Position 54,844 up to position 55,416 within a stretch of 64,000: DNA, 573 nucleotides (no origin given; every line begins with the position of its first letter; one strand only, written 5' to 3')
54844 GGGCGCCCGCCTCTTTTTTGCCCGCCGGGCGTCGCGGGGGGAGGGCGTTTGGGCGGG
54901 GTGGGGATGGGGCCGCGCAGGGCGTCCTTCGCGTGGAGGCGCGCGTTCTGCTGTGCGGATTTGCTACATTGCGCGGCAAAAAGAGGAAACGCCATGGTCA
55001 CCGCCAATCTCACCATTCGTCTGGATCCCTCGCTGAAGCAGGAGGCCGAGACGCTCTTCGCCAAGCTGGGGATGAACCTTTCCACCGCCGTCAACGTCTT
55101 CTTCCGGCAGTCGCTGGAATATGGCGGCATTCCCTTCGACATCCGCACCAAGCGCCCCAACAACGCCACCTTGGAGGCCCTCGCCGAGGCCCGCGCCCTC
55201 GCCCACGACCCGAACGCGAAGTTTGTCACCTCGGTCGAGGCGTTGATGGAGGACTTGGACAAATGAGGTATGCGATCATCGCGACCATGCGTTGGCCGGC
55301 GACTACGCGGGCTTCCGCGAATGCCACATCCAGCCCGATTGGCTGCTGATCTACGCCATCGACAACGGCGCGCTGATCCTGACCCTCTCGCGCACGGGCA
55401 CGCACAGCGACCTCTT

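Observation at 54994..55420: Intact DinJ antitoxin followed by a decayed YafQ toxin remnant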

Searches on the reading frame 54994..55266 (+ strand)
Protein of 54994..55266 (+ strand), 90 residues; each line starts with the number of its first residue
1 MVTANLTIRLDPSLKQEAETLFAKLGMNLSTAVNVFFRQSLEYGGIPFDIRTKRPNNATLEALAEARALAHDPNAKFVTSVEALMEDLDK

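Call 7: search_protein_families(library=pfam, proteins=[window:54994-55263:+], max_evalue=1)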
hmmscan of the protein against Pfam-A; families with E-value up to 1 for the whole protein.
window:54994-55263:+ (90 aa): 2 families
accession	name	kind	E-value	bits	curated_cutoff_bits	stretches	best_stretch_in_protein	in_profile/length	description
PF04221.18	RelB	-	7.7e-11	42.2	22.4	1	4-71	2-69/82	RelB antitoxin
PF19839.5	RHH_9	-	0.031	14.6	23.4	1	3-40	5-42/65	Ribbon-helix-helix protein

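Call 8: search_protein_families(library=ncbifam, proteins=[window:54994-55263:+], max_evalue=1)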
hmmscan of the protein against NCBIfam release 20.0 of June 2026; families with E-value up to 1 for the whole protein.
window:54994-55263:+ (90 aa): 3 families
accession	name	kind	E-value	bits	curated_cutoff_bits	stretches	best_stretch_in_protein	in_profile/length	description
TIGR02384.1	RelB_DinJ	subfamily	3.4e-20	72.1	45.65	1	1-88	1-85/85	type II toxin-antitoxin system RelB/DinJ family antitoxin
NF050811.1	RelB_ParD_antitoxin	subfamily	2.4e-08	34.1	60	1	8-71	1-64/83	type II toxin-antitoxin system RelB/ParD family antitoxin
NF008412.0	PRK11235.1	equivalog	4.4e-05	23.6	96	1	4-63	2-61/80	type II toxin-antitoxin system RelB/DinJ family antitoxin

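Call 9: find_encoding_contigs(protein=window:54994-55266:+, flank=3000, max_places=10)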
Protein window:54994-55266:+ (90 aa): 19 contigs read that carry it; 4 places shown.
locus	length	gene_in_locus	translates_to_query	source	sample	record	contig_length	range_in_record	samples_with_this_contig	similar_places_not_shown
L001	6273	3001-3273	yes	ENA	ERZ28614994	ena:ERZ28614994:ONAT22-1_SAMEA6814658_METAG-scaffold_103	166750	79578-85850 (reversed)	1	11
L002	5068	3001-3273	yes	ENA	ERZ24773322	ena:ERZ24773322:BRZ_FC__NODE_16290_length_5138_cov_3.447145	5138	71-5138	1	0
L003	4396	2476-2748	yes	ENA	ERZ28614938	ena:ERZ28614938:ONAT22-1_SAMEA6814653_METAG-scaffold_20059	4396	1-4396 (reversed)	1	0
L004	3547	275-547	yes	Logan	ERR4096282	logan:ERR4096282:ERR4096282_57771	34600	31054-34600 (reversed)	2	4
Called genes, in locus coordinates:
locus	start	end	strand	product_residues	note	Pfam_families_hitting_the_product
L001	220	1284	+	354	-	-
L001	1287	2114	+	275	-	-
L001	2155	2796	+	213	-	PF07589:PEP_exosort_dom (weak)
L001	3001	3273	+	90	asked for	PF04221:RelB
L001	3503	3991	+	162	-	PF00383:dCMP_cyt_deam_1, PF14437:MafB19-deam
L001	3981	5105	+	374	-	-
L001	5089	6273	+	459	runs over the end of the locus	PF00206:Lyase_1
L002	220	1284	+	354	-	-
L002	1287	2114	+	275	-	-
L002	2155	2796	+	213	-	PF07589:PEP_exosort_dom (weak)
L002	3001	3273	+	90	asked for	PF04221:RelB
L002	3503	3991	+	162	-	PF00383:dCMP_cyt_deam_1, PF14437:MafB19-deam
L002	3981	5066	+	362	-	?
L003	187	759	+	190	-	-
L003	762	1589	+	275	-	-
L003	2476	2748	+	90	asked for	PF04221:RelB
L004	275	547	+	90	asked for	PF04221:RelB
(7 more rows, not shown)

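Call 15: find_homologous_proteins(query=window:54994-55263:+)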
Query window:54994-55263:+ (90 aa): 9 proteins with E <= 0.001 among 24 candidates.
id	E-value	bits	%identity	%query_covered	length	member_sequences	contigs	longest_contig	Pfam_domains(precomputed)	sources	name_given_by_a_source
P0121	4.7e-47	175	96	100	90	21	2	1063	PF04221.19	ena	-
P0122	7.4e-34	133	71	100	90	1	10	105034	PF04221.19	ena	-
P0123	8.3e-32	126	70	100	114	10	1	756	PF04221.19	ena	-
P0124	1.8e-31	125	68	100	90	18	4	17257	PF04221.19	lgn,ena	-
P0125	6.2e-31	123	64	100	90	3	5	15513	PF04221.19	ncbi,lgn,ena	-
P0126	1.2e-29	119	66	100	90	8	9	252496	PF04221.19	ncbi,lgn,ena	-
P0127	7.4e-24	101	58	98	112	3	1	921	PF04221.19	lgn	-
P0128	2.8e-9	55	63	53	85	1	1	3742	PF04221.19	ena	-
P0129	1.9e-5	42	38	99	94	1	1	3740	PF04221.19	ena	-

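Call 17: find_encoding_contigs(protein=P0122, flank=3000, max_places=4)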
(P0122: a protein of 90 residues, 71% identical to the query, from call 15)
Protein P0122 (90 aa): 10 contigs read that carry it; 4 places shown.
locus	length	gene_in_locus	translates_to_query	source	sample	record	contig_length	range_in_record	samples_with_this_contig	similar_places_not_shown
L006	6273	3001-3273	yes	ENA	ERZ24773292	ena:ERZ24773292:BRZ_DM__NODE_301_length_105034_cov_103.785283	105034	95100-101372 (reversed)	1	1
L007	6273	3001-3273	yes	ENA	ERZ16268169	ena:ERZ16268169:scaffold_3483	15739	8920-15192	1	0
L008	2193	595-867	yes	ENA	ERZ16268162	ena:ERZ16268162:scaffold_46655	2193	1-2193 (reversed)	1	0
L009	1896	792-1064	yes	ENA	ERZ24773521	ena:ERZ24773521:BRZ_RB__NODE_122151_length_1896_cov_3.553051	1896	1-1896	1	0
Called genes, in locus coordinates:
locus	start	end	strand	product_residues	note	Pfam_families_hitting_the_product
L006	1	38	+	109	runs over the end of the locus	PF01638:HxlR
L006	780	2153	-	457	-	PF05167:DUF711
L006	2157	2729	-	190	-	PF01842:ACT (faint), PF13740:ACT_6 (faint)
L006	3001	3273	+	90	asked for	PF04221:RelB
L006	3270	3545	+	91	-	PF15738:YafQ_toxin, PF05016:ParE_toxin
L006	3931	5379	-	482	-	PF01212:Beta_elim_lyase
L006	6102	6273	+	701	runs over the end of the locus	PF00009:GTP_EFTU, PF22042:EF-G_D2, PF03144:GTP_EFTU_D2, PF14492:EFG_III, PF16658:RF3_C (weak), PF03764:EFG_IV, PF00679:EFG_C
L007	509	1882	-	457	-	PF05167:DUF711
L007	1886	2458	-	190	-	PF01842:ACT (faint), PF13740:ACT_6 (faint)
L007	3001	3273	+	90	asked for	PF04221:RelB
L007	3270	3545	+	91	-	PF15738:YafQ_toxin, PF05016:ParE_toxin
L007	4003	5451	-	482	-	PF01212:Beta_elim_lyase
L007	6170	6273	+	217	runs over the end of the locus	?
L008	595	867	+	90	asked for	PF04221:RelB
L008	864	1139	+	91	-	PF15738:YafQ_toxin, PF05016:ParE_toxin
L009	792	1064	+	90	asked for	PF04221:RelB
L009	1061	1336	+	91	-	PF15738:YafQ_toxin, PF05016:ParE_toxin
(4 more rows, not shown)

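Call 18: find_encoding_contigs(protein=P0126, flank=3000, max_places=4)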
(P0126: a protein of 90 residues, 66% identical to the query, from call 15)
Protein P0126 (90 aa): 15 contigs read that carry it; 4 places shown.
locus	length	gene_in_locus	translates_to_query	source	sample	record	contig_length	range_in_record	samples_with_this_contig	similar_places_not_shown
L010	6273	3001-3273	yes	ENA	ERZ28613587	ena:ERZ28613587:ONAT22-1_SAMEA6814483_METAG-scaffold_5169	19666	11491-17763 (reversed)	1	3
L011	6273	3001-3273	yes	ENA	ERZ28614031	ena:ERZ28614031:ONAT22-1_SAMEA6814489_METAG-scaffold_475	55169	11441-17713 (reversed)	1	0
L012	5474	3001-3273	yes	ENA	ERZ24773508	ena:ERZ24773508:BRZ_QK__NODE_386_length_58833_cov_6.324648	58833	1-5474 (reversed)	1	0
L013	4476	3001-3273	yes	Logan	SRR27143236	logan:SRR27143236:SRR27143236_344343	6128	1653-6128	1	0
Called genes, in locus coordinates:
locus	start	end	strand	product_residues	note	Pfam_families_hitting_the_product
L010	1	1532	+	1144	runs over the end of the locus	?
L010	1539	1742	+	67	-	-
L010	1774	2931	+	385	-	PF07690:MFS_1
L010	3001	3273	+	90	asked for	PF04221:RelB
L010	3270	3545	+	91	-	PF15738:YafQ_toxin, PF05016:ParE_toxin (weak)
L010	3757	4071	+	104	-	PF00829:Ribosomal_L21p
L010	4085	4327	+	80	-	PF01016:Ribosomal_L27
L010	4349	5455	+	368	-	PF01018:GTP1_OBG, PF01926:MMR_HSR1, PF02421:FeoB_N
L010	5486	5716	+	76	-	PF00830:Ribosomal_L28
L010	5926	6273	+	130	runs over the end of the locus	PF00164:Ribosom_S12_S23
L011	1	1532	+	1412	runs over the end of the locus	PF00128:Alpha-amylase (weak), PF12439:GDE_N, PF06202:GDE_C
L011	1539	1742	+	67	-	-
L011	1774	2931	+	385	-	PF07690:MFS_1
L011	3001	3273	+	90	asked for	PF04221:RelB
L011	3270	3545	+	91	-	PF15738:YafQ_toxin, PF05016:ParE_toxin (weak)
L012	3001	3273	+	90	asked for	PF04221:RelB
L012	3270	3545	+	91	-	PF15738:YafQ_toxin, PF05016:ParE_toxin (weak)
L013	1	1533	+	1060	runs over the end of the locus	?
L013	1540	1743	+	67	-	-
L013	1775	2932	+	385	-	PF07690:MFS_1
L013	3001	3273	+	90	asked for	PF04221:RelB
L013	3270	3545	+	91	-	PF15738:YafQ_toxin, PF05016:ParE_toxin (weak)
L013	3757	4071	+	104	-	PF00829:Ribosomal_L21p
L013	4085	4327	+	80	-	PF01016:Ribosomal_L27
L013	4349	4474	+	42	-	?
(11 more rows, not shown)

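Call 19: find_encoding_contigs(protein=P0121, flank=3000, max_places=6)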
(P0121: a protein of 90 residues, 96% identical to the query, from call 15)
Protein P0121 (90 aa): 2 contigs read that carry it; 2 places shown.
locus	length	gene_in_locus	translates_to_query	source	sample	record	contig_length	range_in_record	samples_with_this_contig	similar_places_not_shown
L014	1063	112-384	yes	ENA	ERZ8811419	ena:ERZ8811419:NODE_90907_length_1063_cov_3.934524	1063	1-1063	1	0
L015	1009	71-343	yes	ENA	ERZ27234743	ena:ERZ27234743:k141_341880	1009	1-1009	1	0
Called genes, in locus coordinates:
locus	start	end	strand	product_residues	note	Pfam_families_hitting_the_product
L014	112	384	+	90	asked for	PF04221:RelB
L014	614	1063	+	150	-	?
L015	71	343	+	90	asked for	PF04221:RelB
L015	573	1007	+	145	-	?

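Call 20: find_related_loci(query=window:54994-55263:+, collection=genome_contigs, flank=4000)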
Query window:54994-55263:+ (90 aa) in genome_contigs; peptide patterns used: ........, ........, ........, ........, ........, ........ (x = any residue, [..] = any of these).
325 stretches matched a pattern; 28 encode a relative of the query (tblastn E <= 1e-3); 28 distinct loci.
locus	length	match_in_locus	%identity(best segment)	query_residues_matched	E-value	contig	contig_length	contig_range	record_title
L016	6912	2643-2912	68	1-90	2e-39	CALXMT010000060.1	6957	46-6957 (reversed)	MAG: uncultured Kiritimatiellaeota bacterium isolate BRZ_EK__bin27 genome assembly, contig: BRZ_EK__NODE_13856_length_69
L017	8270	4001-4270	66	1-90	7e-37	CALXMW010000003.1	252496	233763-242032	MAG: uncultured Kiritimatiellaeota bacterium isolate BRZ_QD__bin101 genome assembly, contig: BRZ_QD__NODE_16_length_2524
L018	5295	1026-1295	63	1-90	2e-36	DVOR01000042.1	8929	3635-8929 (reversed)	MAG TPA_asm: Candidatus Spyradenecus faecavium isolate 35461 MalCec2__C74738_L8929_SRR2134645, whole genome shotgun sequ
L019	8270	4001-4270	68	1-90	5e-33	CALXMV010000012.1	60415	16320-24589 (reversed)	MAG: uncultured Kiritimatiellaeota bacterium isolate BRZ_SL__bin71 genome assembly, contig: BRZ_SL__NODE_604_length_6041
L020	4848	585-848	52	1-88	3e-25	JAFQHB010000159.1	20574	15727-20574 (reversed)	MAG: Bacillota bacterium isolate RGIG1813 Goat_Cecum-5__c520156, whole genome shotgun sequence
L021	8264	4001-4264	50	1-88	5e-25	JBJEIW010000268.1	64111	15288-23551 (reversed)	MAG: Candidatus Ornithomonoglobus sp. isolate PUUB48_bin.020 NODE_97_length_64111_cov_6.470947, whole genome shotgun seq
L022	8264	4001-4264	48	1-88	1e-22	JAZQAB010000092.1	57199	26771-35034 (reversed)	MAG: Clostridia bacterium isolate T1900044643_TS20190109.MAGScoT_cleanbin_000032 SGB_1304_k141_1013804, whole genome sho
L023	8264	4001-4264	47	1-88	9e-23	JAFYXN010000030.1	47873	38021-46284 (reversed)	MAG: Clostridia bacterium isolate RGIG7512 Water_buffalos_Colon.Co__c2577615, whole genome shotgun sequence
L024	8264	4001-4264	47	1-88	1e-22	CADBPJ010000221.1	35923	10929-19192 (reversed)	MAG: uncultured Ruminococcus sp. isolate RUG14178 genome assembly, contig: RUG14178_asm_221, whole genome shotgun sequen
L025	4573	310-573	45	1-88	1e-22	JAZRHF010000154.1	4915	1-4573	MAG: Clostridia bacterium isolate T1900045484_YK20190178.MAGScoT_cleanbin_000022 SGB_7333_k141_2787949, whole genome sho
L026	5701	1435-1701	48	1-89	3e-22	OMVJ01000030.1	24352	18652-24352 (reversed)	uncultured Olsenella sp. isolate RUG004 genome assembly, contig: scaffold_1637, whole genome shotgun sequence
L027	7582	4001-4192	43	3-78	4e-17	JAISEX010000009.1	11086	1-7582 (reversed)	MAG: Eubacteriales Family XIII. Incertae Sedis bacterium isolate Gx485_bin216 k119_2951535, whole genome shotgun sequenc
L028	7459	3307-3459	55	1-51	4e-16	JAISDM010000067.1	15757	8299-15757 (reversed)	MAG: Peptococcaceae bacterium isolate Gx485_bin131 k119_3232139, whole genome shotgun sequence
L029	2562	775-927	57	1-51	3e-16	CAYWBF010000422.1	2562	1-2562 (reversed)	MAG TPA_asm: uncultured Eubacteriales bacterium isolate SRP242652_co2_15 genome assembly, contig: NODE_42882_length_2562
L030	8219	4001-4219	45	5-68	5e-16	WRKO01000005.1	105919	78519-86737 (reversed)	MAG: Oscillospiraceae bacterium isolate Th196P3bin109 Ga0099364_10000185, whole genome shotgun sequence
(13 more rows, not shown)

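Call 28: search_solved_structures(query=window:54994-55263:+, show_alignments=2, max_evalue=0.01)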
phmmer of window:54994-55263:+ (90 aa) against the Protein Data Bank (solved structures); distinct sequences matched with E-value up to 0.01: 3.
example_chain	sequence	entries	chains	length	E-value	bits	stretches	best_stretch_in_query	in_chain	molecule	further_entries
9lew_A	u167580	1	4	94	1e-07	35.2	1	3-88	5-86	DNA-damage-inducible protein J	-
4q2u_A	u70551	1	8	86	0.00013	25.4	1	5-68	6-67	Antitoxin DinJ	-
4ml0_A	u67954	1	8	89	0.00013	25.4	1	5-68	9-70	Predicted antitoxin of YafQ-DinJ toxin-antitoxin system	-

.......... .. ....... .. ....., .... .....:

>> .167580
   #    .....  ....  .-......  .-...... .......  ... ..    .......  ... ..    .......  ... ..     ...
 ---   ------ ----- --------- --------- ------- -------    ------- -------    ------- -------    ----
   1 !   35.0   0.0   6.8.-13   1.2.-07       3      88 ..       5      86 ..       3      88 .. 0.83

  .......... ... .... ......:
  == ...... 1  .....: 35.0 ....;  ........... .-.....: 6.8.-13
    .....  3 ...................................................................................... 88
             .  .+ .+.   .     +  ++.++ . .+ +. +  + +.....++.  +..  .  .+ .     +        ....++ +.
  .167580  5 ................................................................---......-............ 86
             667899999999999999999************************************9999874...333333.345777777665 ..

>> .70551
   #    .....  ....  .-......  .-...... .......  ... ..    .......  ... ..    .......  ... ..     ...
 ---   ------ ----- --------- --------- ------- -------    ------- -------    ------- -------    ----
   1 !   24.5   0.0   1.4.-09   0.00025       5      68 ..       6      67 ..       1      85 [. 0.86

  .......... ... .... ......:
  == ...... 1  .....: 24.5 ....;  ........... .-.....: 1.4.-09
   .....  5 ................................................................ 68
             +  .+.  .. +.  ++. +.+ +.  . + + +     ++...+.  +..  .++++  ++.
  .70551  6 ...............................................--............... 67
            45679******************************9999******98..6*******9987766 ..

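Call 29: list_cluster_members(proteins=[window:54994-55263:+, P0020])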
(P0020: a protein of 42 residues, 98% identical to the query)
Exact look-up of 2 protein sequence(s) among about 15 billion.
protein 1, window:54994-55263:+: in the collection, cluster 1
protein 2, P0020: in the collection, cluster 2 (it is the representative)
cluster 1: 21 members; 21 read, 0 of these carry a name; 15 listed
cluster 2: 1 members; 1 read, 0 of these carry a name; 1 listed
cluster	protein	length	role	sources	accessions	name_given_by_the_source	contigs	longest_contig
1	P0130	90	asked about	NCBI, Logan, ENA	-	-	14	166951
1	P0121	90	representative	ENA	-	-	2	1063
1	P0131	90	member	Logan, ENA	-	-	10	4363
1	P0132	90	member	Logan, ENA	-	-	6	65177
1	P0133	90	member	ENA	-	-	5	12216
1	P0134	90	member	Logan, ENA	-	-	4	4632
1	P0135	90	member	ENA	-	-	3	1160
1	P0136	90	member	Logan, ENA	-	-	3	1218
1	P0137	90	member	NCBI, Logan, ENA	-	-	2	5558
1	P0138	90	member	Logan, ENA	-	-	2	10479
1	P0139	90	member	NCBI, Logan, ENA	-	-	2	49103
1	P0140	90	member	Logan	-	-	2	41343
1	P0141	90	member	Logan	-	-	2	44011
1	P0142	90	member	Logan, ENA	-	-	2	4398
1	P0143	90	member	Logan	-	-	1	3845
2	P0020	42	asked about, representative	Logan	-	-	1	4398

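Call 33: find_encoding_contigs(protein=P0132, flank=3000, max_places=3)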
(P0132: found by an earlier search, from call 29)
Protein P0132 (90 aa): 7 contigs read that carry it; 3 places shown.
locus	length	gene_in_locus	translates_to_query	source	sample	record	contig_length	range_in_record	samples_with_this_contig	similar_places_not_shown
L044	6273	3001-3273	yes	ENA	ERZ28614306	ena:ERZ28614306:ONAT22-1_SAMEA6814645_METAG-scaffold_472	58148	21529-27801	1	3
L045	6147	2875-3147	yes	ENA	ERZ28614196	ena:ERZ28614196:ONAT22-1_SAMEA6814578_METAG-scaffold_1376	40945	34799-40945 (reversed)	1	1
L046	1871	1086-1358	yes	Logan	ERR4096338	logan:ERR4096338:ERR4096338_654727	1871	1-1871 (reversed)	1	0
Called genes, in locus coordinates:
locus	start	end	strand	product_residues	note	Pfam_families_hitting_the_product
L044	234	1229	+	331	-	-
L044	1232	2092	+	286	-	-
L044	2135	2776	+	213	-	PF07589:PEP_exosort_dom (weak)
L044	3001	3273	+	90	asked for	PF04221:RelB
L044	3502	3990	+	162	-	PF00383:dCMP_cyt_deam_1, PF14437:MafB19-deam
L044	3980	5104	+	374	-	-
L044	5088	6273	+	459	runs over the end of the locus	PF00206:Lyase_1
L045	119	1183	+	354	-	-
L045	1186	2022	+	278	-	-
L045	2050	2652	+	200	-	PF07589:PEP_exosort_dom (weak)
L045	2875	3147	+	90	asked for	PF04221:RelB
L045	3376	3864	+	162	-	PF00383:dCMP_cyt_deam_1, PF14437:MafB19-deam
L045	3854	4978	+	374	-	-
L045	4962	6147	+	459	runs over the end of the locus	PF00206:Lyase_1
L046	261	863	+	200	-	PF07589:PEP_exosort_dom (weak)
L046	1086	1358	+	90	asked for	PF04221:RelB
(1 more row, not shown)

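Call 34: find_encoding_contigs(protein=P0139, flank=3000, max_places=3)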
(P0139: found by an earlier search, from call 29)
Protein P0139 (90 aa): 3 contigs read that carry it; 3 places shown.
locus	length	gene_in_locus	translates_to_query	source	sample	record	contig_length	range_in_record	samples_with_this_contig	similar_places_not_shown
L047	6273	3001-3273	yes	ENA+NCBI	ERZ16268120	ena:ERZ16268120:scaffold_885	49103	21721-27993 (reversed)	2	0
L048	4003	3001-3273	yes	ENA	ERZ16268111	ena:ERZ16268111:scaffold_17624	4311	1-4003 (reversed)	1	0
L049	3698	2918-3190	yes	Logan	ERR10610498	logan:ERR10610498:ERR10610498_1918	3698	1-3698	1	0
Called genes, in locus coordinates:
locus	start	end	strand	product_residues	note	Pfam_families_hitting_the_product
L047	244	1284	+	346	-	-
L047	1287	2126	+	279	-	-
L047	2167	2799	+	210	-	PF07589:PEP_exosort_dom (weak)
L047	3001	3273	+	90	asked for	PF04221:RelB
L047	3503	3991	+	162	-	PF00383:dCMP_cyt_deam_1, PF14437:MafB19-deam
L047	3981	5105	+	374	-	-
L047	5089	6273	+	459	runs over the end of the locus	PF00206:Lyase_1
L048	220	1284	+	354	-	-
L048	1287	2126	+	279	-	-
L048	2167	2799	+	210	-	PF07589:PEP_exosort_dom (weak)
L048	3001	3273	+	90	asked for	PF04221:RelB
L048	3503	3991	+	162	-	PF00383:dCMP_cyt_deam_1, PF14437:MafB19-deam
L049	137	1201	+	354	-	-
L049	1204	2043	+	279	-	-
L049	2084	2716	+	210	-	PF07589:PEP_exosort_dom (weak)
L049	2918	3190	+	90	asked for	PF04221:RelB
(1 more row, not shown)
